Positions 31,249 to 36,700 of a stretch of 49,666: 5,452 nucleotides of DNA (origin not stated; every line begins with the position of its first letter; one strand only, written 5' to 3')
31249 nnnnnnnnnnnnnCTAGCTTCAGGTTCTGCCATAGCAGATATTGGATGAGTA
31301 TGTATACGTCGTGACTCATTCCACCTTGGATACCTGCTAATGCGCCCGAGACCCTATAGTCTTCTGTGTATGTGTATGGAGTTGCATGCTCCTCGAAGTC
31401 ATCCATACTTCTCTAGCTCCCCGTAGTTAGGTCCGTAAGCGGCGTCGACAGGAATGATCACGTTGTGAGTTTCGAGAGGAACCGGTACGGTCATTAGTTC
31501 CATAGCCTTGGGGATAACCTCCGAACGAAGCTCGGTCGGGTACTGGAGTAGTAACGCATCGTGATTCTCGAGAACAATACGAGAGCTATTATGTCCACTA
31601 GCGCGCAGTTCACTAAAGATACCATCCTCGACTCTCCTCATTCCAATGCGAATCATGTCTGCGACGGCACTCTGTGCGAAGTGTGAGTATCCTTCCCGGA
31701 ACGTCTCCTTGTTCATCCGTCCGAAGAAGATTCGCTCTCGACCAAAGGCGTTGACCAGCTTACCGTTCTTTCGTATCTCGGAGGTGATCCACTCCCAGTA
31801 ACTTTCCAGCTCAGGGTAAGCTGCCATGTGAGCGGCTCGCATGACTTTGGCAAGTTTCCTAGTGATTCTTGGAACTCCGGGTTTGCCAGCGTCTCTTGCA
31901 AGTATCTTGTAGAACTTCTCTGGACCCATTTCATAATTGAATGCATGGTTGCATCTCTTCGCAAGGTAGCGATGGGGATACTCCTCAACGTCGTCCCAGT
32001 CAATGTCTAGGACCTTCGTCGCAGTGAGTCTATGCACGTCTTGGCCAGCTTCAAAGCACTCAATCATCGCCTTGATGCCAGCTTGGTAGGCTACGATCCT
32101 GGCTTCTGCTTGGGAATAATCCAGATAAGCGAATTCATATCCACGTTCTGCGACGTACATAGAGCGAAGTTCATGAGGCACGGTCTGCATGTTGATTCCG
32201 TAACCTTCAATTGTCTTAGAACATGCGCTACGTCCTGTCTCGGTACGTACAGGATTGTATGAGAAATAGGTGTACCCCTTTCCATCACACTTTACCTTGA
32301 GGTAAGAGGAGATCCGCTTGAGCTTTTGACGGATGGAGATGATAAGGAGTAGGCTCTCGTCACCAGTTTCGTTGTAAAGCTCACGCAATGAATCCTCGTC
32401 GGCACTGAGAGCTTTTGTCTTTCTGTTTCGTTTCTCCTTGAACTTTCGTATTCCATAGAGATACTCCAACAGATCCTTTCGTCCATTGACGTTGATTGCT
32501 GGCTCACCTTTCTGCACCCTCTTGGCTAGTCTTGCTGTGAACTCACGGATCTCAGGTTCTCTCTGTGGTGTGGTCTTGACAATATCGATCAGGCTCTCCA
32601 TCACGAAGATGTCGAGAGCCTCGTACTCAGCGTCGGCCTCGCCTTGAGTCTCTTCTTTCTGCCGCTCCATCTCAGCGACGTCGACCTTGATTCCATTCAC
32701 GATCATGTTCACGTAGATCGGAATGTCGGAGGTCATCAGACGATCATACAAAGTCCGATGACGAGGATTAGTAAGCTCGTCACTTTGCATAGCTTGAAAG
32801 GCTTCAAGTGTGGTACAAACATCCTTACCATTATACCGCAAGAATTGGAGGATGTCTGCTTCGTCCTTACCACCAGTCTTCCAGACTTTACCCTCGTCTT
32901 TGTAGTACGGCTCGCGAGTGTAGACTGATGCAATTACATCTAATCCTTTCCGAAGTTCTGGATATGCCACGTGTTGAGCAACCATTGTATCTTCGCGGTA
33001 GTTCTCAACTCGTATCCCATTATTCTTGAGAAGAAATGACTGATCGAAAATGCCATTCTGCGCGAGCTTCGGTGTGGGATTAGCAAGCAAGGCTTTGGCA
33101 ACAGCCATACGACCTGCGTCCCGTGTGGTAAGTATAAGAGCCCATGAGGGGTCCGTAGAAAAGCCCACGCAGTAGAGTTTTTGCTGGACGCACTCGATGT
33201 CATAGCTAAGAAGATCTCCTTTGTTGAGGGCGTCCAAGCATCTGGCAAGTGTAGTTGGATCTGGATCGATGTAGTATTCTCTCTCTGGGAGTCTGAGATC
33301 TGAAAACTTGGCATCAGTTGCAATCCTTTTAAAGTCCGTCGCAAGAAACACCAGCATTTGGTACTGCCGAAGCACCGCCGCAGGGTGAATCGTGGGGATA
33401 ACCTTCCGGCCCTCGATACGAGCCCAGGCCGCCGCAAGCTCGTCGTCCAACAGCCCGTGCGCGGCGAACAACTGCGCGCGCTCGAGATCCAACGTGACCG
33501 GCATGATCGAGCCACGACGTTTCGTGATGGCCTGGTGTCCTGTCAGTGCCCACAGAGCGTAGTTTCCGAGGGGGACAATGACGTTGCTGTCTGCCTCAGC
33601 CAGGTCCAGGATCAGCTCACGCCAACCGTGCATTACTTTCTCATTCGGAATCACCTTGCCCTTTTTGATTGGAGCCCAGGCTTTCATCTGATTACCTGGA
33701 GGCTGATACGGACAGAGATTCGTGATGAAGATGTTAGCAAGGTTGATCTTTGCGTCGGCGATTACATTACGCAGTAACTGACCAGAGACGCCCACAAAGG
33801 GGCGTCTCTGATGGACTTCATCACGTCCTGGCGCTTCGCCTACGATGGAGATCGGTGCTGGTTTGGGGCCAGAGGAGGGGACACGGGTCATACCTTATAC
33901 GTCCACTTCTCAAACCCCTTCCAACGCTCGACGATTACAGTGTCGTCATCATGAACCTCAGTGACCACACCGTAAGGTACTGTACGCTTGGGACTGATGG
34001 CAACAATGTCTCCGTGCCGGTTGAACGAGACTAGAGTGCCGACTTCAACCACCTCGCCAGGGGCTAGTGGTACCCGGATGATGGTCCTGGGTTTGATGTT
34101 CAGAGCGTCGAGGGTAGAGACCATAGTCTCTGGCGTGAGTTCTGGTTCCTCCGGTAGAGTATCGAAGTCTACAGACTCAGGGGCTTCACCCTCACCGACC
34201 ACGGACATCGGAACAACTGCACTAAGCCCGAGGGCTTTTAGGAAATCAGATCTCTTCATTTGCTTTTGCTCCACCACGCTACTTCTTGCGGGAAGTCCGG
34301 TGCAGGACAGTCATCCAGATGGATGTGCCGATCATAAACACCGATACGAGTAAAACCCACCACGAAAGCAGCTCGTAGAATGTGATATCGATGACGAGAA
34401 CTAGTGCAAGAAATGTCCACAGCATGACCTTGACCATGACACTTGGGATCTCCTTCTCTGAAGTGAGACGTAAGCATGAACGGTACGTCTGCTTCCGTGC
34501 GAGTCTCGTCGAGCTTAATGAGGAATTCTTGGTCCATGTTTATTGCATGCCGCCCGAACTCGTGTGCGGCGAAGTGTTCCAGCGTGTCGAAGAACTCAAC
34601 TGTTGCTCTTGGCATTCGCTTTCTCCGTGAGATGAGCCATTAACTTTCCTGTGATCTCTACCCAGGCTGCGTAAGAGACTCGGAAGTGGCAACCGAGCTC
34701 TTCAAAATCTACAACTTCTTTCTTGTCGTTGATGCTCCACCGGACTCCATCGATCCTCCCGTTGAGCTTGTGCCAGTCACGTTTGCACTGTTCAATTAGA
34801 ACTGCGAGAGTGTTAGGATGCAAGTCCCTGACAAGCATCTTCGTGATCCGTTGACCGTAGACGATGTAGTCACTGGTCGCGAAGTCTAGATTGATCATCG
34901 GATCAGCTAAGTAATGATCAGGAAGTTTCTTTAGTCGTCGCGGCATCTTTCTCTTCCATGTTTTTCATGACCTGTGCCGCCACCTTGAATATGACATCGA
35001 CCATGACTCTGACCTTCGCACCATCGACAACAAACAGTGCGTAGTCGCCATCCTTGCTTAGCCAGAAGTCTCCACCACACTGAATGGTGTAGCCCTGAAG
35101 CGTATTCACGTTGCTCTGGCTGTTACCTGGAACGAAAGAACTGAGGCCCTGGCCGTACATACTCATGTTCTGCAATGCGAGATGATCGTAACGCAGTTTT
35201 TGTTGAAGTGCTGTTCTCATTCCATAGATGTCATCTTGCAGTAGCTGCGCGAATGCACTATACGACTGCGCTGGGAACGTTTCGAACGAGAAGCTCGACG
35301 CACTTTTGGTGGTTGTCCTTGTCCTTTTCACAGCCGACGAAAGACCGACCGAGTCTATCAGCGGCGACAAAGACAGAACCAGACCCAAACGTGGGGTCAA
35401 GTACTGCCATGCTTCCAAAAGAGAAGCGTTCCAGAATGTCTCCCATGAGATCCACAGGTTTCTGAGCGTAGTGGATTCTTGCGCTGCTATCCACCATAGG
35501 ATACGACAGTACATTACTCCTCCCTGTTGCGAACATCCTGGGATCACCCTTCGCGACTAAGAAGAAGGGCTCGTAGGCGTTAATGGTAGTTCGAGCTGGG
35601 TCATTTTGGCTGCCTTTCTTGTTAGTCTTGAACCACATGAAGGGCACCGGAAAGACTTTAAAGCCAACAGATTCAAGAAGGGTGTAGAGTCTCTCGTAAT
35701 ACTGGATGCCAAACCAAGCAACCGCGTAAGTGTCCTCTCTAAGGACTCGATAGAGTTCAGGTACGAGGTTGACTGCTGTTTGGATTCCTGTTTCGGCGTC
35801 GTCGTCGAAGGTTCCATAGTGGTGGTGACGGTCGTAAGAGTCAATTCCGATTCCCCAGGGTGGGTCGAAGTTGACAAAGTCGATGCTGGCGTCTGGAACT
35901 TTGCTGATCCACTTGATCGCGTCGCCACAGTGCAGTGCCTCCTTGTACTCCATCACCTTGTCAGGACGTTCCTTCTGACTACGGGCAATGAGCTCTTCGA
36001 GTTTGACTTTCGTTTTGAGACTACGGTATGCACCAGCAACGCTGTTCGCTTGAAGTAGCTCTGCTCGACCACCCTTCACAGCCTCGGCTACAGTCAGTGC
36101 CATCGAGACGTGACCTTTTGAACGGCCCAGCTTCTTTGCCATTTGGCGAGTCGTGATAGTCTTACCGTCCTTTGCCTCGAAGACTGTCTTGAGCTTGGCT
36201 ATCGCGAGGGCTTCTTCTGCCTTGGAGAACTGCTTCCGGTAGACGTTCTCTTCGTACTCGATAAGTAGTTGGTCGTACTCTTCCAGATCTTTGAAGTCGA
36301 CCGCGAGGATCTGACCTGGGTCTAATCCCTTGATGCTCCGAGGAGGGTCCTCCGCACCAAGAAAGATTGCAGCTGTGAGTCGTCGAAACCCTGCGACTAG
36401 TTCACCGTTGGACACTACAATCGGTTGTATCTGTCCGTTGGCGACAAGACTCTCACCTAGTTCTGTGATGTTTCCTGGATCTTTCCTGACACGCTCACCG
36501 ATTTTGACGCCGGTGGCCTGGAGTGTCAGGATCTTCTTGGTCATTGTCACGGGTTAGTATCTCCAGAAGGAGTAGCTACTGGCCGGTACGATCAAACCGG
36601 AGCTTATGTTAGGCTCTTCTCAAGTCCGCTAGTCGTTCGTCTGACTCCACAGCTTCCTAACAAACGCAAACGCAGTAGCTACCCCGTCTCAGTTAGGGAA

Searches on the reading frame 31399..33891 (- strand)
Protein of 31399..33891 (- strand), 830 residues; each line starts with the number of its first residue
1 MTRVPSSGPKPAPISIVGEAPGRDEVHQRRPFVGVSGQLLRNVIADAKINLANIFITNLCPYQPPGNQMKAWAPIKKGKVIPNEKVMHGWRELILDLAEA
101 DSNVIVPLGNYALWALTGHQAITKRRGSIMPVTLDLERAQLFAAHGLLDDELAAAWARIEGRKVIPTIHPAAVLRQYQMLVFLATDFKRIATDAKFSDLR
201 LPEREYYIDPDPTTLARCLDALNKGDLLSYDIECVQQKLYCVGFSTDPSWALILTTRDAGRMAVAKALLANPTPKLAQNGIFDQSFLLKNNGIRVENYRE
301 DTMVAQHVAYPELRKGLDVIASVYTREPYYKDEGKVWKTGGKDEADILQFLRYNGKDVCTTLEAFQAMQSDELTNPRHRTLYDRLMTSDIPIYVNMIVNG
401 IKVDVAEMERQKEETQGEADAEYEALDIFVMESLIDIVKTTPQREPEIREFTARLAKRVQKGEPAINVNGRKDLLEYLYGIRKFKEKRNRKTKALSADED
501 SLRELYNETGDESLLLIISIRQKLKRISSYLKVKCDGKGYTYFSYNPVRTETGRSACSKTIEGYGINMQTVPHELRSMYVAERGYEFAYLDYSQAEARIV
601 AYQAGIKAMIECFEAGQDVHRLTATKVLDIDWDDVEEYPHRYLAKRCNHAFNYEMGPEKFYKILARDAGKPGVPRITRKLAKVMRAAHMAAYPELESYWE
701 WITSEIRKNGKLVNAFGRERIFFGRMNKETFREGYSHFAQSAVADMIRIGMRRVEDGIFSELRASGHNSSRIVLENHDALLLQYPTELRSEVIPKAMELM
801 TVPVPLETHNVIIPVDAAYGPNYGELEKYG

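Call 15: search_protein_families(library=phrogs, proteins=[window:31399-33891:-], max_evalue=0.001)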
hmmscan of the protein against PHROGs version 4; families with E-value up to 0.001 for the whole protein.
window:31399-33891:- (830 aa): 4 families
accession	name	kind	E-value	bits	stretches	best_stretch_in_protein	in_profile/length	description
phrog_17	-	DNA, RNA and nucleotide metabolism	2.8e-80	271.8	1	12-829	480-1236/1445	DNA polymerase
phrog_10285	-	DNA, RNA and nucleotide metabolism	2e-09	38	1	573-669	43-140/321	DNA polymerase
phrog_2573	-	DNA, RNA and nucleotide metabolism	2.7e-07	31.1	1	575-825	5-276/336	DNA polymerase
phrog_5995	-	DNA, RNA and nucleotide metabolism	9.3e-06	26.4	1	677-825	20-177/236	DNA polymerase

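Call 59: search_dna_similar(query=window:31402-33891:-, collection=phages, mode=protein, max_evalue=1e-10, max_rows=15)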
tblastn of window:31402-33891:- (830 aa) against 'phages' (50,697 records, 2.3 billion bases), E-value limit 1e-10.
Records with a match: 198; places in all: 198; records where one place covers at least 80% of the query: 39.
Best place of each record, by identity: <60% 198.
By first word of the organism name: Microbacterium 57; Bacteriophage 24; Bacillus 18; Pseudomonas 17; Gordonia 15; Listeria 13; Mycobacterium 13; Streptomyces 8; Vibrio 4; Caudoviricetes 3; and 19 more.
By host as written in the record: - 40; Microbacterium foliorum NRRL B-24224 SEA 27; Microbacterium foliorum NRRL B-24224 24; Gordonia rubripertincta NRRL B-16540 13; Pseudomonas aeruginosa 11; Mycobacterium smegmatis mc2 155 9; Listeria monocytogenes 4; Streptomyces mirabilis NRRL B-2400 3; and 49 more.
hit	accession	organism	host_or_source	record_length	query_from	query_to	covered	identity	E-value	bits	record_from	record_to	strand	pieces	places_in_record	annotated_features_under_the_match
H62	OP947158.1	Desulfofustis phage LS06-2018-MD01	-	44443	2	822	99%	27.6%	3e-61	232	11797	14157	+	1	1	DNA polymerase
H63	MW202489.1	Bacteriophage sp.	Manatee Spring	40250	7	815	97%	26.6%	6e-55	213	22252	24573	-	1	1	DNA polymerase | hypothetical protein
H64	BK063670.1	Caudoviricetes sp. vir526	Methanomicrobiales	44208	4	828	99%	25.4%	8e-39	162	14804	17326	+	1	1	DNA polymerase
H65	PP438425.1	Microcystis phage Mel-JY34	Microcystis elabens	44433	7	821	98%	25.0%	1e-50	199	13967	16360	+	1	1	DNA polymerase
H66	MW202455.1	Caudoviricetes sp.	Manatee Spring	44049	8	821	98%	23.8%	4e-33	144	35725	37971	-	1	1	DNA polymerase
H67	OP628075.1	Lysinibacillus phage vB_LfM_LysYB1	Lysinibacillus fusiformis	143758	6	826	99%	22.5%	1e-21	107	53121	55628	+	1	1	DNA polymerase family A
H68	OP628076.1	Lysinibacillus phage vB_LfM_LysYB2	Lysinibacillus fusiformis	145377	6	826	99%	22.5%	1e-21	107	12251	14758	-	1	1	DNA polymerase family A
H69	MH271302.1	Gordonia phage Margaret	Gordonia terrae 3612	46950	95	824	88%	25.1%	9e-25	117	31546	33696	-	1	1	49: DNA polymerase I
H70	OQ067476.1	Caulobacter phage Kuura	Caulobacter sp.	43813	1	823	83%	26.4%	1e-25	227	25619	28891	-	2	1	DNA polymerase | hypothetical protein (x3)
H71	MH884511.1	Exiguobacterium phage vB_EalM-132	Exiguobacterium alkaliphilum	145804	8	825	99%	22.2%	4e-23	112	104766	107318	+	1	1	polA_1: DNA polymerase I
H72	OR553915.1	Gordonia phage Nodigi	Gordonia rubripertincta NRRL B-16540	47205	95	824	88%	24.8%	1e-23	114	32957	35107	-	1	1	51: DNA polymerase I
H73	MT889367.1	Gordonia phage Orla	Gordonia rubripertincta NRRL B-16540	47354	95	824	88%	24.7%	3e-23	112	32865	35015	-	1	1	51: DNA polymerase I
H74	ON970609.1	Gordonia phage Hexbug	Gordonia rubripertincta NRRL B-16540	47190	95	824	88%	24.7%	1e-22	110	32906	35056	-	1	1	51: DNA polymerase I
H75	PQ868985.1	Gordonia phage RanchParmCat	Gordonia rubripertincta NRRL B-16540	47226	95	824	88%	24.7%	9e-24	114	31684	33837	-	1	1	48: DNA polymerase I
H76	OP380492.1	Bacillus phage Nachito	Bacillus sp. ET1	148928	7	826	99%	22.0%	2e-12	78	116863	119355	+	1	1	DNA polymerase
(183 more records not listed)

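Call 100: search_protein_families(library=pfam, proteins=[window:31399-33891:-], max_evalue=0.001)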
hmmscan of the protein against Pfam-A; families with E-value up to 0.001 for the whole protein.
window:31399-33891:- (830 aa): 3 families
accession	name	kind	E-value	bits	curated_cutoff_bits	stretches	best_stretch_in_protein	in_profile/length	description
PF00476.26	DNA_pol_A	-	8.7e-42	143.8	34.3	1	452-825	15-381/381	DNA polymerase family A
PF03167.25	UDG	-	4.5e-19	69.4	24.3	1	6-182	2-128/141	Uracil DNA glycosylase superfamily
PF01612.26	DNA_pol_A_exo1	-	8.9e-08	32.6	23.6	1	214-370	9-170/173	3'-5' exonuclease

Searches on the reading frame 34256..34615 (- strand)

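Call 15: search_protein_families(library=phrogs, proteins=[window:34256-34615:-], max_evalue=0.001)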
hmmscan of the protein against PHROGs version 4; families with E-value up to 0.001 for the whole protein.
window:34256-34615:- (119 aa): 1 family
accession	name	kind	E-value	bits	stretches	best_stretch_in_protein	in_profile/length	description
phrog_894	-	lysis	0.00012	22.2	1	15-116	55-174/389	endolysin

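Call 85: search_protein_families(library=pfam, proteins=[window:34256-34615:-], max_evalue=0.05)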
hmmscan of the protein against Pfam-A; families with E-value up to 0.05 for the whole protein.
window:34256-34615:- (119 aa): 1 family
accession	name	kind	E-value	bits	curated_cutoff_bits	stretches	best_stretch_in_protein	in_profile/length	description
PF08291.16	Peptidase_M15_3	-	0.0044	17.6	23.2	1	29-101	26-108/108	Peptidase M15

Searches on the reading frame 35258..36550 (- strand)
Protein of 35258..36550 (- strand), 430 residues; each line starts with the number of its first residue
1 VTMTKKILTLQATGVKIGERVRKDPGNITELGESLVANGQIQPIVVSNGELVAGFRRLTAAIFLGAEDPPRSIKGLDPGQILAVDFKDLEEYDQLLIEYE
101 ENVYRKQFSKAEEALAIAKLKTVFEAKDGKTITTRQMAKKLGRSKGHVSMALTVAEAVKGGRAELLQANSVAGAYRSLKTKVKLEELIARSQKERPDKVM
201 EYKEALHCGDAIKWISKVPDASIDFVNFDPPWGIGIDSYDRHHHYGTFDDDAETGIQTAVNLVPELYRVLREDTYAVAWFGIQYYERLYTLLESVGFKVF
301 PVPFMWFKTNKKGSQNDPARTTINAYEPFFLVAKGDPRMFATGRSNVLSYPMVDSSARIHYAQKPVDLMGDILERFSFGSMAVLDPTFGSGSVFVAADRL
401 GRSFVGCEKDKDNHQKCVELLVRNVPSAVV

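Call 15: search_protein_families(library=phrogs, proteins=[window:35258-36550:-], max_evalue=0.001)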
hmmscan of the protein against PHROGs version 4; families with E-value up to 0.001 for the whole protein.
window:35258-36550:- (430 aa): 16 families
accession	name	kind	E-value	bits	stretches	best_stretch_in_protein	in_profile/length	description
phrog_67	-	other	1.2e-31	111.5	1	187-419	104-341/743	DNA methyltransferase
phrog_498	-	other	8.2e-18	65.2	1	26-411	56-410/633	DNA methyltransferase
phrog_4715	-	DNA, RNA and nucleotide metabolism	2.1e-15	57.1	1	20-168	161-315/630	ParB-like partition protein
phrog_18293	-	other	2.7e-12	47.7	1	345-419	32-105/119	methyltransferase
phrog_12047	-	DNA, RNA and nucleotide metabolism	2.2e-11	44.9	1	14-135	7-117/301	ParB-like partition nuclease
phrog_3264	-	DNA, RNA and nucleotide metabolism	1.1e-10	42.7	1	24-184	68-197/337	ParB-like partition protein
phrog_3008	-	other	1.9e-10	41.4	1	357-415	147-205/244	DNA methyltransferase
phrog_6218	-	DNA, RNA and nucleotide metabolism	2.5e-09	37.8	1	21-159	20-146/506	ParB-like partition protein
phrog_1033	-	DNA, RNA and nucleotide metabolism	1.1e-07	33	1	23-157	53-178/334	ParB-like partition protein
phrog_6025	-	other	1.6e-07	32.1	1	199-309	7-111/192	DNA methyltransferase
phrog_6952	-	other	4.7e-07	30.8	1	349-418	103-172/181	DNA methyltransferase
phrog_21315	-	unknown function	2.2e-06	27.9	1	27-192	31-184/415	-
phrog_23085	-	unknown function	6.1e-06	26.9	1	359-411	43-95/138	-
phrog_23148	-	unknown function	4.6e-05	24.5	1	360-420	85-145/165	-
phrog_359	-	other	0.00024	21.7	0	289-357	184-251/329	DNA methyltransferase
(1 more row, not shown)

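Call 100: search_protein_families(library=pfam, proteins=[window:35258-36550:-], max_evalue=0.001)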
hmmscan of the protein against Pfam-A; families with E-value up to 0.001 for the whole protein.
window:35258-36550:- (430 aa): 2 families
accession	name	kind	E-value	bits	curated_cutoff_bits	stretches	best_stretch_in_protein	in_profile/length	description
PF01555.25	N6_N4_Mtase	-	2.4e-17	64.1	26.7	1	223-414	1-216/221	DNA methylase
PF02195.25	ParB_N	-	0.0004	20.8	26.3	1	22-82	21-86/95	ParB N-terminal domain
